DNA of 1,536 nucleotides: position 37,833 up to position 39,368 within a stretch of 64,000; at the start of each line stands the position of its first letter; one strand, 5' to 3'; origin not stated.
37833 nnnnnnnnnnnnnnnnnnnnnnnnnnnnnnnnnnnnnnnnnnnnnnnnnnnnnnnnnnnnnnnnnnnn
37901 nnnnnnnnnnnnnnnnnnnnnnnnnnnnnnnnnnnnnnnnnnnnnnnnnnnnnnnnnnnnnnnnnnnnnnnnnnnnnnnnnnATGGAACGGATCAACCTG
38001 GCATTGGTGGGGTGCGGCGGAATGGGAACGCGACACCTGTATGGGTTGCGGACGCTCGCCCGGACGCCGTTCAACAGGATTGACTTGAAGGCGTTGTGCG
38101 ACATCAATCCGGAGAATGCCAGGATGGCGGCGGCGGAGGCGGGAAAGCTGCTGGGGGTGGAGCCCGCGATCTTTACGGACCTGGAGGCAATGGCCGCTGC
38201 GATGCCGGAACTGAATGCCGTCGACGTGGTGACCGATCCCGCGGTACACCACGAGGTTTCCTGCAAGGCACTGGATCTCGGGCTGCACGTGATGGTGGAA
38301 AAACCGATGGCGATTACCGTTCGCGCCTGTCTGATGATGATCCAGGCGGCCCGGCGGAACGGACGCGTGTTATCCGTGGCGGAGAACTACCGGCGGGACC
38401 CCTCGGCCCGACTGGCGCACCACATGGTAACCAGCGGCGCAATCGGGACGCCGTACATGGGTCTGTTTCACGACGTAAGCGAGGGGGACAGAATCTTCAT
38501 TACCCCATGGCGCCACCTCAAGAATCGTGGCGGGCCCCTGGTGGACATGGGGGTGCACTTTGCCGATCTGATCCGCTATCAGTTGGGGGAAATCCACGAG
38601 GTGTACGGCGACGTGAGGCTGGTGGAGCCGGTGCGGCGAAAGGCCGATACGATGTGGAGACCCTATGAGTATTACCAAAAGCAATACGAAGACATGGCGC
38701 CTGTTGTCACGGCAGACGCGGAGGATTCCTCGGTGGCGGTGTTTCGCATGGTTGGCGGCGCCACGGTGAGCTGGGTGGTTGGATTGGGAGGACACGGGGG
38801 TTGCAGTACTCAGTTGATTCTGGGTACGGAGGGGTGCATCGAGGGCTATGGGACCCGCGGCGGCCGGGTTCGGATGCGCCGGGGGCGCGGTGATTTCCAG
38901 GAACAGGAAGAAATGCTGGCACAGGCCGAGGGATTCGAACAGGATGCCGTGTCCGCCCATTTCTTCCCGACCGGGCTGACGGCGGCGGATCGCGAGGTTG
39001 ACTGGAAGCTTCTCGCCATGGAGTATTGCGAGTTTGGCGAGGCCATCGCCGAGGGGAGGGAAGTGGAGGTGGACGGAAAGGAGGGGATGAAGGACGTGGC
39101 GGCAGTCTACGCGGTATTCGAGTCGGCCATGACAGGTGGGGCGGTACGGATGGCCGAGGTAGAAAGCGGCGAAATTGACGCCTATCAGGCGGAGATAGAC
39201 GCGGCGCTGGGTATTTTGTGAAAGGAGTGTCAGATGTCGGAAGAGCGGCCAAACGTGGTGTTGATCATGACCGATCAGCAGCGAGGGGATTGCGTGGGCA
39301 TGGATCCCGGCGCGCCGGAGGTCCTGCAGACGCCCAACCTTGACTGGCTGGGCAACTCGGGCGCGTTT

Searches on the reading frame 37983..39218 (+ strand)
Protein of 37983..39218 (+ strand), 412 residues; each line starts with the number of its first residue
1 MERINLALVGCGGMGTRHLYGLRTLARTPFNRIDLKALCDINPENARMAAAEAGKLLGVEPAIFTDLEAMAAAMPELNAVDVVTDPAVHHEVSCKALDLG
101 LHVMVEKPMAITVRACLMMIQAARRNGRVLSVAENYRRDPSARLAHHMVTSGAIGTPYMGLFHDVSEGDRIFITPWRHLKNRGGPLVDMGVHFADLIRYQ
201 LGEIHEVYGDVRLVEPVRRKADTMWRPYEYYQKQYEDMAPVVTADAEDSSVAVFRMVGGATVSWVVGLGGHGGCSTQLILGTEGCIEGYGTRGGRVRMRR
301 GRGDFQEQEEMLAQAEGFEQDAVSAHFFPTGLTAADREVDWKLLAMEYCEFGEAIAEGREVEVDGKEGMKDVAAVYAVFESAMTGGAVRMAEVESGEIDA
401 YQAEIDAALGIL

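Call 51: find_homologous_proteins(query=window:37983-39218:+, max_evalue=1e-60)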
Query window:37983-39218:+ (412 aa): 1597 proteins with E <= 1e-60 among 8000 candidates; the best 120 are listed.
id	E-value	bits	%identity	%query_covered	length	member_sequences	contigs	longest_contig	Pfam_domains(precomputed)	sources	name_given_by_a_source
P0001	9.7e-274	925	99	100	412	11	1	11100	PF01408.29,PF22725.2,PF02894.23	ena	-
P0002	6.8e-245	830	89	100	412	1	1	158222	PF01408.29,PF22725.2,PF02894.23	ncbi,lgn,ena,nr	ncbi:MAG: Gfo/Idh/MocA family oxidoreductase [Gemmatimonadota bacterium]|nr:Gfo/Idh/MocA family oxid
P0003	8.6e-244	827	88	100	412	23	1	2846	PF01408.29,PF22725.2,PF02894.23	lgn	-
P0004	1.2e-238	810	87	100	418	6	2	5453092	PF01408.29,PF22725.2,PF02894.23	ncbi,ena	-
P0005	3.0e-237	805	86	100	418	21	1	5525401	PF01408.29,PF22725.2,PF02894.23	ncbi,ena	-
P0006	4.1e-235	798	86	100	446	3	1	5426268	PF01408.29,PF22725.2,PF02894.23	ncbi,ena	-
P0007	4.3e-235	798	86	100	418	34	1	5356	PF01408.29,PF22725.2,PF02894.23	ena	-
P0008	1.2e-231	787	85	100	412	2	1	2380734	PF01408.29,PF22725.2,PF02894.23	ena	-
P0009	2.5e-231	786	86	100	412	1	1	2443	PF01408.29,PF22725.2,PF02894.23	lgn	-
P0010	9.1e-176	603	65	100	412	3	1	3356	PF01408.29,PF22725.2,PF02894.23,PF03447.23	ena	-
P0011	1.2e-173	596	64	100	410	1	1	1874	PF01408.29,PF22725.2,PF02894.23,PF03447.23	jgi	jgi:predicted dehydrogenase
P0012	1.2e-173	596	65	100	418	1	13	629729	PF01408.29,PF22725.2,PF02894.23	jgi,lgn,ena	jgi:predicted dehydrogenase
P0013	5.5e-173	594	65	100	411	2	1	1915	PF01408.29,PF22725.2,PF02894.23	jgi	jgi:predicted dehydrogenase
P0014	5.5e-173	594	65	99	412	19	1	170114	PF01408.29,PF22725.2,PF02894.23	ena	-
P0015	1.6e-172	592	65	100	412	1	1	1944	PF01408.29,PF22725.2,PF02894.23,PF03447.23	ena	-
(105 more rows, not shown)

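Call 52: find_encoding_contigs(protein=P0002, flank=3000, max_places=2)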
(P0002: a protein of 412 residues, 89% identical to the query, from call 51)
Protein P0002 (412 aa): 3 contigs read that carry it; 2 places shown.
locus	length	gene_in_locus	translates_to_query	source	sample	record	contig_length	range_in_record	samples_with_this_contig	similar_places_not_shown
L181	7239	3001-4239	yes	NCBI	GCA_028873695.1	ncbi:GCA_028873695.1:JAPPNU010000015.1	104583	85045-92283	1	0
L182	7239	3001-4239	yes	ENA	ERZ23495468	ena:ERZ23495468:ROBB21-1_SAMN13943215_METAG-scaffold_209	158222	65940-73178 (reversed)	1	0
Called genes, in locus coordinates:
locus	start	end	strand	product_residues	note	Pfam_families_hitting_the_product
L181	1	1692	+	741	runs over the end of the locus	PF12256:TcdB_toxin_midN (faint), PF01839:FG-GAP (faint), PF13517:FG-GAP_3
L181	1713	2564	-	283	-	PF01261:AP_endonuc_2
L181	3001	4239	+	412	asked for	PF01408:GFO_IDH_MocA, PF22725:GFO_IDH_MocA_C3, PF02894:GFO_IDH_MocA_C (weak)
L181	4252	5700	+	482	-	PF00884:Sulfatase, PF01663:Phosphodiest (faint), PF16347:SGSH_C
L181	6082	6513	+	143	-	-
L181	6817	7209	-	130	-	-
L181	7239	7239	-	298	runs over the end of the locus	PF00892:EamA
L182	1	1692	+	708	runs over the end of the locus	PF12256:TcdB_toxin_midN (faint), PF01839:FG-GAP (faint), PF13517:FG-GAP_3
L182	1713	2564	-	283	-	PF01261:AP_endonuc_2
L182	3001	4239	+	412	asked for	PF01408:GFO_IDH_MocA, PF22725:GFO_IDH_MocA_C3, PF02894:GFO_IDH_MocA_C (weak)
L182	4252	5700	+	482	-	PF00884:Sulfatase, PF01663:Phosphodiest (faint), PF16347:SGSH_C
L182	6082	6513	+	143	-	-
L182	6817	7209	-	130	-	-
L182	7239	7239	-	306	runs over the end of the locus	PF00892:EamA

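Call 53: find_encoding_contigs(protein=P0004, flank=3000, max_places=2)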
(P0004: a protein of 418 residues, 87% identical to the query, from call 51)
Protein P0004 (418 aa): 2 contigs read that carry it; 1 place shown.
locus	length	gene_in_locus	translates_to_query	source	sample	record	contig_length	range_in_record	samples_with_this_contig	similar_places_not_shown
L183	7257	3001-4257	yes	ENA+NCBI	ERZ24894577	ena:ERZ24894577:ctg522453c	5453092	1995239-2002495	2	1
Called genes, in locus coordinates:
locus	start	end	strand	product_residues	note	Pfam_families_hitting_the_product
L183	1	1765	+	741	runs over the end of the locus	PF12256:TcdB_toxin_midN (faint), PF01839:FG-GAP (faint), PF13517:FG-GAP_3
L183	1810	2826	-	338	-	PF01261:AP_endonuc_2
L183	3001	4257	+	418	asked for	PF01408:GFO_IDH_MocA, PF02894:GFO_IDH_MocA_C (weak), PF22725:GFO_IDH_MocA_C3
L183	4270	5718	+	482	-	PF00884:Sulfatase, PF01663:Phosphodiest (faint), PF16347:SGSH_C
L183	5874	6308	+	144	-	-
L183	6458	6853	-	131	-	PF12844:HTH_19 (weak), PF01381:HTH_3 (weak)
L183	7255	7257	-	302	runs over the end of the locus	PF00892:EamA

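Call 54: find_encoding_contigs(protein=P0005, flank=3000, max_places=2)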
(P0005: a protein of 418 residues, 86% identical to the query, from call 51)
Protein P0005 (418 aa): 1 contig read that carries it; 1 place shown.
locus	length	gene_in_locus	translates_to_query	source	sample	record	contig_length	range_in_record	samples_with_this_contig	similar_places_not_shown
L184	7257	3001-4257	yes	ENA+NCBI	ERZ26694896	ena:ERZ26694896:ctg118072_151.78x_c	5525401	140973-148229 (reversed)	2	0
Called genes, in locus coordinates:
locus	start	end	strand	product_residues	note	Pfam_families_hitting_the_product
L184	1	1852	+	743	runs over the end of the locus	PF12256:TcdB_toxin_midN (faint), PF01839:FG-GAP (faint), PF13517:FG-GAP_3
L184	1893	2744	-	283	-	PF01261:AP_endonuc_2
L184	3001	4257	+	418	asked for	PF01408:GFO_IDH_MocA, PF02894:GFO_IDH_MocA_C (faint), PF22725:GFO_IDH_MocA_C3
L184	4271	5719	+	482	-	PF00884:Sulfatase, PF16347:SGSH_C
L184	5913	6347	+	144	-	-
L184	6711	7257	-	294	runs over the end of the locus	PF00892:EamA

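Call 55: find_encoding_contigs(protein=P0008, flank=3000, max_places=2)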
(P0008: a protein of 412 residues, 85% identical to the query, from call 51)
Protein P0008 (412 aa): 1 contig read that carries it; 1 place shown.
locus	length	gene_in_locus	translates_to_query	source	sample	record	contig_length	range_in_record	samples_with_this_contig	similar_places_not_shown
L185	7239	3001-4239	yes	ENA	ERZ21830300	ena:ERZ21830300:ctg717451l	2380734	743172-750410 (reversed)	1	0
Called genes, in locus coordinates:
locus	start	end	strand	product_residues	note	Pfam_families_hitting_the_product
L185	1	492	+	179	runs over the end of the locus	PF01625:PMSR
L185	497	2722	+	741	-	PF12256:TcdB_toxin_midN (faint), PF01839:FG-GAP (faint), PF13517:FG-GAP_3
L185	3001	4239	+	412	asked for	PF01408:GFO_IDH_MocA, PF22725:GFO_IDH_MocA_C3, PF02894:GFO_IDH_MocA_C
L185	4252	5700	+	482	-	PF00884:Sulfatase, PF16347:SGSH_C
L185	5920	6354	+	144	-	-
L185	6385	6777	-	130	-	-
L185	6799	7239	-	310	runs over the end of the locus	PF00892:EamA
